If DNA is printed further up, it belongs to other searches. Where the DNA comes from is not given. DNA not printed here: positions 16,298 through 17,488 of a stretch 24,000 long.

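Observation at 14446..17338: A cellobiose-family PTS operon with no glycosidase, deacetylase or regulator; an unrecognised 296-aa enzyme-like protein takes that position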

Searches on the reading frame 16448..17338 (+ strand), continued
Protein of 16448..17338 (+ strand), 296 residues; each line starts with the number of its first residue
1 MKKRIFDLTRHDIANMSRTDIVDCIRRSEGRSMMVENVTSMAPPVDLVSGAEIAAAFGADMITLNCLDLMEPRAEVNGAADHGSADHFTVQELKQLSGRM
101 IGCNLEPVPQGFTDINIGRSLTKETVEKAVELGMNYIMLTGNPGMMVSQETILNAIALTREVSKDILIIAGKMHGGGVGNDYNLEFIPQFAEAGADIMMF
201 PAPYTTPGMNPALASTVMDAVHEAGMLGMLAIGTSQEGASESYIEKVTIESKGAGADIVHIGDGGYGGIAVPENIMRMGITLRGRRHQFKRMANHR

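Call 21: predict_structure(alignment_id=A1)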
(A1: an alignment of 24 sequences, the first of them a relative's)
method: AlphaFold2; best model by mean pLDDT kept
length: 296 residues; sequences in the alignment: 24
mean_pLDDT: 89.2   pTM: 0.90
mean pLDDT of the five models: 89.2, 87.6, 87.0, 86.2, 85.5
residues with pLDDT >= 90: 193; 70-90: 84; 50-70: 13; < 50: 6
segments of 3 or more residues with pLDDT < 50: 175-179
pLDDT, mean of each block of 10 residues (from residue 1): 86 93 96 92 86 93 95 87 84 92 92 90 97 95 81 95 97 53 85 96 88 96 97 77 95 97 76 93 93 71
secondary structure, 60 per line:
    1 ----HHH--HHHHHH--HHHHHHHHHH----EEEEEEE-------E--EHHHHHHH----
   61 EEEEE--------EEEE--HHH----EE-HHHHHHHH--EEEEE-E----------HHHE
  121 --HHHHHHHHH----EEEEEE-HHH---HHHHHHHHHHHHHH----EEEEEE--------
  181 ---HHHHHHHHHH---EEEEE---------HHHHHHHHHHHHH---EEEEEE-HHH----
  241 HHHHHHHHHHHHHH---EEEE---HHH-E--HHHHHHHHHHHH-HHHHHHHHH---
elements in order: H10-15 H18-27 E32-38 H50-56 E61-65 E74-77 H90-97 E100-104 H123-131 E136-141 H149-162 E167-172 H184-193 E197-201 H211-223 E227-232 H241-254 E258-261 H272-283 H285-293
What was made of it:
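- The AlphaFold model is a barrel with pLDDT 89 (call 21). It has a TIM-barrel fold (call 21).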

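Call 23: search_protein_representatives(protein=window:16448-17338:+)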
Query: 296 residues. Proteins with E-value up to 0.001 (for the whole library): 447; up to 1e-10: 231; up to 1e-30: 68. The best 150 are listed.
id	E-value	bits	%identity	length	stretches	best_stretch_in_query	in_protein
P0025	1.7e-140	483.5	72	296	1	1-296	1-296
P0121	6.3e-73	261.8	47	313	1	3-294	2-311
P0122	3.3e-67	243.1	47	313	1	1-293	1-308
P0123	1.5e-66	240.9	46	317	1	4-294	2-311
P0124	3.9e-60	219.9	45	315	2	86-295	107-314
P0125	5.6e-60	219.4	42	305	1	3-294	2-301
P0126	5.1e-58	212.9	45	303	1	3-291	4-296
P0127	2.8e-57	210.5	38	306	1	1-293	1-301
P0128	3.3e-57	210.3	42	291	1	3-296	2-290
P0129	5.1e-57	209.7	42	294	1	1-294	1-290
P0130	7.1e-55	202.6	40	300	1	3-293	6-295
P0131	1.3e-54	201.8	46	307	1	1-292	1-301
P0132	6.6e-54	199.4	41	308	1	3-294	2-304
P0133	6.7e-54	199.4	40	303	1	3-294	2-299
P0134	1.2e-52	195.3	42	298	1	1-293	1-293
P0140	8.2e-48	179.5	39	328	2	73-294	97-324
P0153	7.4e-41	156.6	33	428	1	4-294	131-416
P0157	1.2e-39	152.6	33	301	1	4-294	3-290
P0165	6.6e-38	147.0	37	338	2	88-293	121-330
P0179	1.4e-32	129.5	43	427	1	122-294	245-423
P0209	1.7e-26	109.5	47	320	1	149-294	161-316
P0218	3.4e-25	105.3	43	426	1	117-266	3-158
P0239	3.5e-22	95.4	45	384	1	185-294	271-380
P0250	3.0e-21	92.3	37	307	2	194-285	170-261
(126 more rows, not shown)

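Call 25: fold_search(model_id=the predicted structure, library=pdb)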
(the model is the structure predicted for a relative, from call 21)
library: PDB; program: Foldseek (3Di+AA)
matches with E <= 10: 1424; with E <= 0.001: 653
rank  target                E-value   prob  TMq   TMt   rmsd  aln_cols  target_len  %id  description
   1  4qsk_A                2.2e-08  1.00  0.55  0.18   8.6       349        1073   11  Crystal Structure of L. monocytogenes Pyruvate Carboxylase in complex with Cyclic-di-AMP (released 2014-10-29)
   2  4mfe_D                2.2e-08  1.00  0.50  0.28   9.5       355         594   13  Structure of the carboxyl transferase domain from Rhizobium etli pyruvate carboxylase with 3-hydroxypyruvate (released 2013-11-13)
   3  2qji_A                4.3e-08  1.00  0.53  0.57   6.6       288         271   17  M. jannaschii ADH synthase complexed with dihydroxyacetone phosphate and glycerol (released 2007-10-30)
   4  4m6v_D                5.8e-08  1.00  0.54  0.30   8.9       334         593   14  Structure of the carboxyl transferase domain from Rhizobium etli pyruvate carboxylase with pyruvate and biocytin (released 2014-09-10)
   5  5vz0_D                6.1e-08  1.00  0.57  0.18   7.6       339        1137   12  Crystal structure of Lactococcus lactis pyruvate carboxylase G746A mutant in complex with cyclic-di-AMP (released 2017-08-16)
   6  2qjg_N                6.8e-08  1.00  0.51  0.56   7.0       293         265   16  M. jannaschii ADH synthase complexed with F1,6P (released 2007-10-30)
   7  1ojx_E                7.2e-08  1.00  0.52  0.59   6.6       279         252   15  Crystal structure of an Archaeal fructose 1,6-bisphosphate aldolase (released 2003-09-04)
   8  2qjg_A                7.2e-08  1.00  0.52  0.56   7.0       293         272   15  M. jannaschii ADH synthase complexed with F1,6P (released 2007-10-30)
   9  4mim_B                7.7e-08  1.00  0.55  0.31   8.6       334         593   13  Structure of the carboxyl transferase domain from Rhizobium etli pyruvate carboxylase with 3-bromopyruvate (released 2014-08-13)
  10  4jx6_B                9.1e-08  1.00  0.49  0.27   9.5       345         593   14  Structure of the carboxyl transferase domain Y628A from Rhizobium etli pyruvate carboxylase with pyruvate (released 2013-05-29)
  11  4jx5_D                9.6e-08  1.00  0.51  0.28   9.5       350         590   14  Structure of the carboxyl transferase domain from Rhizobium etli pyruvate carboxylase with pyruvate (released 2013-05-29)
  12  4jx6_D                1.1e-07  1.00  0.53  0.30   9.1       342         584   15  Structure of the carboxyl transferase domain Y628A from Rhizobium etli pyruvate carboxylase with pyruvate (released 2013-05-29)
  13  2qji_T                1.1e-07  1.00  0.51  0.55   6.4       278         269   17  M. jannaschii ADH synthase complexed with dihydroxyacetone phosphate and glycerol (released 2007-10-30)
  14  4mim_A                1.1e-07  1.00  0.53  0.29   9.0       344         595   13  Structure of the carboxyl transferase domain from Rhizobium etli pyruvate carboxylase with 3-bromopyruvate (released 2014-08-13)
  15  3q94_A                1.6e-07  1.00  0.49  0.50   8.6       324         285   11  The crystal structure of fructose 1,6-bisphosphate aldolase from Bacillus anthracis str. 'Ames Ancestor' (released 2011-01-26)
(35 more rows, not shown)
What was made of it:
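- On DeoC/LacD/DhnA class I aldolases: Foldseek TM 0.47-0.61 to 2QJI, 1OJX, 1TO3 (call 25).
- Foldseek hits include DeoC/LacD-type and class II aldolases, OMP-decarboxylase-type barrels and keto-acid-binding HMGL-like barrels (call 25). Its barrel fold distantly resembles PEP- and pyruvate-binding barrels (call 25).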

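Call 26: search_protein_families(library=pfam, proteins=[L034:4782-5783:+, L023:9032-11809:+, L067:9103-10491:+, L075:5128-5631:-, L077:10-846:+, L054:12243-13397:+, L045:5175-6566:+, L063:10448-11821:+, L051:11868-12611:+, L075:561-1874:+], max_evalue=0.001)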
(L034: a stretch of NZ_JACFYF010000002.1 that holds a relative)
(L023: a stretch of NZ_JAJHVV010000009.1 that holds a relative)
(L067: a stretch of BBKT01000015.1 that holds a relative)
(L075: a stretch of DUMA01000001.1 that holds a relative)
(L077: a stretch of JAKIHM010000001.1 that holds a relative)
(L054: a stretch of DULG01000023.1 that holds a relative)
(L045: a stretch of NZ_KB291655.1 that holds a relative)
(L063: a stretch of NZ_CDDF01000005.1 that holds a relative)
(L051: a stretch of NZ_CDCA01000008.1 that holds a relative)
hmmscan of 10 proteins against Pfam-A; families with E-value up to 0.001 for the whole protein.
L034:4782-5783:+ (333 aa): 4 families
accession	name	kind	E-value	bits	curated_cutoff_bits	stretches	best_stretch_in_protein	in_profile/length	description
PF13377.12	Peripla_BP_3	-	6.5e-30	104.8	26.5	1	170-329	2-166/167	Periplasmic binding protein-like domain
PF00356.27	LacI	-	9.8e-21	73.7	27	1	3-48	1-46/46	Bacterial regulatory proteins, lacI family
PF00532.27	Peripla_BP_1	-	5.2e-18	65.9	22.2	1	61-293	3-245/281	Periplasmic binding proteins and sugar binding domain of LacI family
PF13407.12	Peripla_BP_4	-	8.8e-11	42.3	35.1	1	62-277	1-219/258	Periplasmic binding protein domain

L023:9032-11809:+ (925 aa): 4 families
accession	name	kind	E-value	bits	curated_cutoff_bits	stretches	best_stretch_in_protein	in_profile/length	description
PF00728.28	Glyco_hydro_20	-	3.5e-75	254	22.3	1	359-800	1-346/348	Glycosyl hydrolase family 20, catalytic domain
PF03174.19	CHB_HEX_C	-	1.2e-19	70.5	23.6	1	851-920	7-76/76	Chitobiase/beta-hexosaminidase C-terminal domain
PF02838.20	Glyco_hydro_20b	-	4.1e-16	60.3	26.1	1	214-355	3-123/124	Glycosyl hydrolase family 20, domain 2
PF03173.19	CHB_HEX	-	9.6e-09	35.5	25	1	56-169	34-127/160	Putative carbohydrate binding domain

L067:9103-10491:+ (462 aa): 2 families
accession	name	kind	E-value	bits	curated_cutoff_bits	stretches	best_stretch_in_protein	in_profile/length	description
PF02378.23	PTS_EIIC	-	3.6e-79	266.6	30.7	1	11-299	1-319/319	Phosphotransferase system, EIIC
PF00367.25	PTS_EIIB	-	1.1e-11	44.3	27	1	388-417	2-31/34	phosphotransferase system, EIIB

L075:5128-5631:- (167 aa): 2 families
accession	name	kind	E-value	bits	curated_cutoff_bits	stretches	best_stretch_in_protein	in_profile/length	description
PF00358.26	PTS_EIIA_1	-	1.2e-49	167.6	27.2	1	18-140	2-124/127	phosphoenolpyruvate-dependent sugar phosphotransferase system, EIIA 1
PF13533.13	Biotin_lipoyl_2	-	4.5e-09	36.4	29.8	0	102-120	14-32/32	Biotin-lipoyl like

L077:10-846:+ (278 aa): 2 families
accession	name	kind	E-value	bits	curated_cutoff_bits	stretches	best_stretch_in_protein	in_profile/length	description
PF00874.25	PRD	-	7.8e-49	164.4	23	2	180-268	2-89/90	PRD domain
PF03123.20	CAT_RBD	-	1.9e-19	69.8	25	1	2-53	4-54/57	CAT RNA binding domain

L054:12243-13397:+ (384 aa): 2 families
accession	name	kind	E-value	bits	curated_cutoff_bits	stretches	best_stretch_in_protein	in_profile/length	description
PF00682.25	HMGL-like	-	6e-85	285.2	29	1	8-266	1-260/260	HMGL-like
PF22617.1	HCS_D2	-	4.5e-25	88.3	27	1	280-356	1-78/82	Homocitrate synthase post-HMGL domain-like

L045:5175-6566:+ (463 aa): 2 families
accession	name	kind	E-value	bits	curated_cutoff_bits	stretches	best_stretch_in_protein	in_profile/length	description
PF01979.26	Amidohydro_1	-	4.5e-25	89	25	1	51-439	1-345/345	Amidohydrolase family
PF07969.17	Amidohydro_3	-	3.4e-13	50.3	29.7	2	358-439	404-471/472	Amidohydrolase family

L063:10448-11821:+ (457 aa): 6 families
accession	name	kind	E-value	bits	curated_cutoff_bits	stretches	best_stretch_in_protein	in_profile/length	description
PF00132.30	Hexapep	-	1.1e-21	76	27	3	272-307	1-36/36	Bacterial transferase hexapeptide (six repeats)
PF00483.29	NTP_transferase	-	2.1e-11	44.3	21.2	1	3-121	2-123/245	Nucleotidyl transferase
PF25084.1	LbH_EIF2B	-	1.3e-09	38.5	54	1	249-328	28-104/105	EIF2B subunit epsilon LbH domain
PF12804.13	NTP_transf_3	-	3.2e-07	31.1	27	1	3-123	1-114/160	MobA-like NTP transferase domain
PF24894.1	Hexapep_GlmU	-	2e-05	25.1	23.3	0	254-311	29-83/104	GlmU-like, C-terminal hexapeptide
PF21711.3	DCTN5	-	0.00017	21.7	40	1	273-332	85-143/182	Dynactin subunit 5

L051:11868-12611:+ (247 aa): 2 families
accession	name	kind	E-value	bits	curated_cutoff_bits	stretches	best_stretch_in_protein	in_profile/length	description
PF13580.11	SIS_2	-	2.3e-34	118.8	27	1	12-147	1-138/138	SIS domain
PF01380.27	SIS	-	2.1e-07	31.3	25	1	100-153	39-94/131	SIS domain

L075:561-1874:+ (437 aa): 2 families
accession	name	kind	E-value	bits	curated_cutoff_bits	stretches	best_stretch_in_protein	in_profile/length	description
PF11975.13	Glyco_hydro_4C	-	3.2e-67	227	24.1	1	199-412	1-211/211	Family 4 glycosyl hydrolase C-terminal domain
PF02056.22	Glyco_hydro_4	-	3e-66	222.9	23.2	1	9-189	1-182/183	Family 4 glycosyl hydrolase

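Call 31: search_solved_structures(query=A2, max_evalue=10, show_alignments=4)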
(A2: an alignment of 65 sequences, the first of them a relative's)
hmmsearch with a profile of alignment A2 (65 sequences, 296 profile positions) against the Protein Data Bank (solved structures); distinct sequences matched with E-value up to 10: 52.
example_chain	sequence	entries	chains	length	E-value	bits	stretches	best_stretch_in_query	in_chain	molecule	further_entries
3cpr_A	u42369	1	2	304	8.1e-05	25.2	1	112-206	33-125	Dihydrodipicolinate synthetase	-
5ey5_A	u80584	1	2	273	9.3e-05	25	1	146-205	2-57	LBCATS-a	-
4utu_A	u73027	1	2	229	0.00055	22.4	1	149-236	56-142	N-ACETYLMANNOSAMINE-6-PHOSPHATE 2-EPIMERASE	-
4utt_C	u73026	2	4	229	0.00096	21.6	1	149-236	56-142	PUTATIVE N-ACETYLMANNOSAMINE-6-PHOSPHATE 2-EPIMERASE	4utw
4utt_A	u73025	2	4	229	0.00096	21.6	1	149-236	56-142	PUTATIVE N-ACETYLMANNOSAMINE-6-PHOSPHATE 2-EPIMERASE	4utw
3nqv_A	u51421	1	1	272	0.0018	20.7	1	121-224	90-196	deoxyribose phosphate aldolase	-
6jo3_A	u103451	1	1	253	0.003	20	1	118-169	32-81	Geranylgeranylglyceryl phosphate synthase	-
3nnt_A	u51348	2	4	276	0.0046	19.4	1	100-175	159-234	3-dehydroquinate dehydratase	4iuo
4ov4_A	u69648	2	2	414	0.0051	19.3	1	80-198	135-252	2-isopropylmalate synthase | isopropylmalate synthase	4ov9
3e96_A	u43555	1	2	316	0.0051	19.2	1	92-202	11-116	Dihydrodipicolinate synthase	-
4ml9_A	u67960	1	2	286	0.0094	18.4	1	144-232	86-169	Uncharacterized protein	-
9auy_A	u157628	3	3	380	0.011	18.1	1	118-199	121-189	Inosine-5'-monophosphate dehydrogenase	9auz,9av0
7oj2_A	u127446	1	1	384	0.012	18.1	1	118-199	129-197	Inosine-5'-monophosphate dehydrogenase,Inosine-5'-monophosphate dehydrogenase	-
7oj1_B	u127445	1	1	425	0.012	18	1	118-199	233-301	Inosine-5'-monophosphate dehydrogenase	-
4q32_A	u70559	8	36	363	0.013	17.9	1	118-227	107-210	Inosine-5'-monophosphate dehydrogenase | Inosine-5'-monophosphate dehydrogenase,Inosine-5'-monophosphate dehydrogenase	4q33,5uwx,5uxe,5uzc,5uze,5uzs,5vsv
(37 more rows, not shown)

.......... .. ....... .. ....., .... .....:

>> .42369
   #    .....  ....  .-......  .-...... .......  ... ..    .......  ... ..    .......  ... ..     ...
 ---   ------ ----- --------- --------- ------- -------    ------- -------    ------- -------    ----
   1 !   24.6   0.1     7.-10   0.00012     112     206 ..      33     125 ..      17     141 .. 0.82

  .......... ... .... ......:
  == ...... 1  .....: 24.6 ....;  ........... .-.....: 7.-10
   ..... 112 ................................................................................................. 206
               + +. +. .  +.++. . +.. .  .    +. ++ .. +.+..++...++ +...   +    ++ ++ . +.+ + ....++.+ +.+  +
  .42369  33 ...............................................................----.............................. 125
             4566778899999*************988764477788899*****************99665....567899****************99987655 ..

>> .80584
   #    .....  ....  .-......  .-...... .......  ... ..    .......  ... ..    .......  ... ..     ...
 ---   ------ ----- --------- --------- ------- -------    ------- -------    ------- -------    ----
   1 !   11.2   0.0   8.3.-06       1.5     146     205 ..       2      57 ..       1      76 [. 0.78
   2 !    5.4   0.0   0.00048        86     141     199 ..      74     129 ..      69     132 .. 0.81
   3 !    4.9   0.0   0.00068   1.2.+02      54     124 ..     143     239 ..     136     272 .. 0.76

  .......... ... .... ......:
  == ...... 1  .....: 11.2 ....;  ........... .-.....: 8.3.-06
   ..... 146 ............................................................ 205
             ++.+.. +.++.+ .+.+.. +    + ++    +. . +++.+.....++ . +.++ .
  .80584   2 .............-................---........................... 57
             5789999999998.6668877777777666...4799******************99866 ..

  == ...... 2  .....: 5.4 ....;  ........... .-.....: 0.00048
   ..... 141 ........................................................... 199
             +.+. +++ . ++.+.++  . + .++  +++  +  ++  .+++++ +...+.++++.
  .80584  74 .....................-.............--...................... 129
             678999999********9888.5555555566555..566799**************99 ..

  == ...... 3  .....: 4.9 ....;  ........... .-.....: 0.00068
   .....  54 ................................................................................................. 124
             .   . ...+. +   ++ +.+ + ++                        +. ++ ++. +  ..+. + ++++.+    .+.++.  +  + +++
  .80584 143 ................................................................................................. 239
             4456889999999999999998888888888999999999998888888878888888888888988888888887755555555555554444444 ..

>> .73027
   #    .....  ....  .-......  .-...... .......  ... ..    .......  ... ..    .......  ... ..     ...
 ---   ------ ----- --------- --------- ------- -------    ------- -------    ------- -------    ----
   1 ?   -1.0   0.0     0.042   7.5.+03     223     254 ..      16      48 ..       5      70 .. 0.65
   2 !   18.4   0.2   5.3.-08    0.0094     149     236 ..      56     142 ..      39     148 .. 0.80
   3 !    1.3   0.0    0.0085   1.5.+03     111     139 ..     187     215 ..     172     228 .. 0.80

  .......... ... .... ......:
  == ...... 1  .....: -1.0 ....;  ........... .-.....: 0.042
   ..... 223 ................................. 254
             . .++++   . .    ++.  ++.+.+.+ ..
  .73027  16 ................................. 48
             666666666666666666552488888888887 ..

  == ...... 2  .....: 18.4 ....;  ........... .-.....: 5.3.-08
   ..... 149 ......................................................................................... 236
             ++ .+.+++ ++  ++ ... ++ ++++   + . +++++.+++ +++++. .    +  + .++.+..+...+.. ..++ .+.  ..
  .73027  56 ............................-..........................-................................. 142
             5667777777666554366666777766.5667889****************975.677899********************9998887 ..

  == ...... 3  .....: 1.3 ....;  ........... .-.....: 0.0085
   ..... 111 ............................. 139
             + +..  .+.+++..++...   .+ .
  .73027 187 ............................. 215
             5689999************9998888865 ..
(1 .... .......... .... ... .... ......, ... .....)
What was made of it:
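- The profile hits NanE structures in the PDB at E 5e-4 (call 31).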
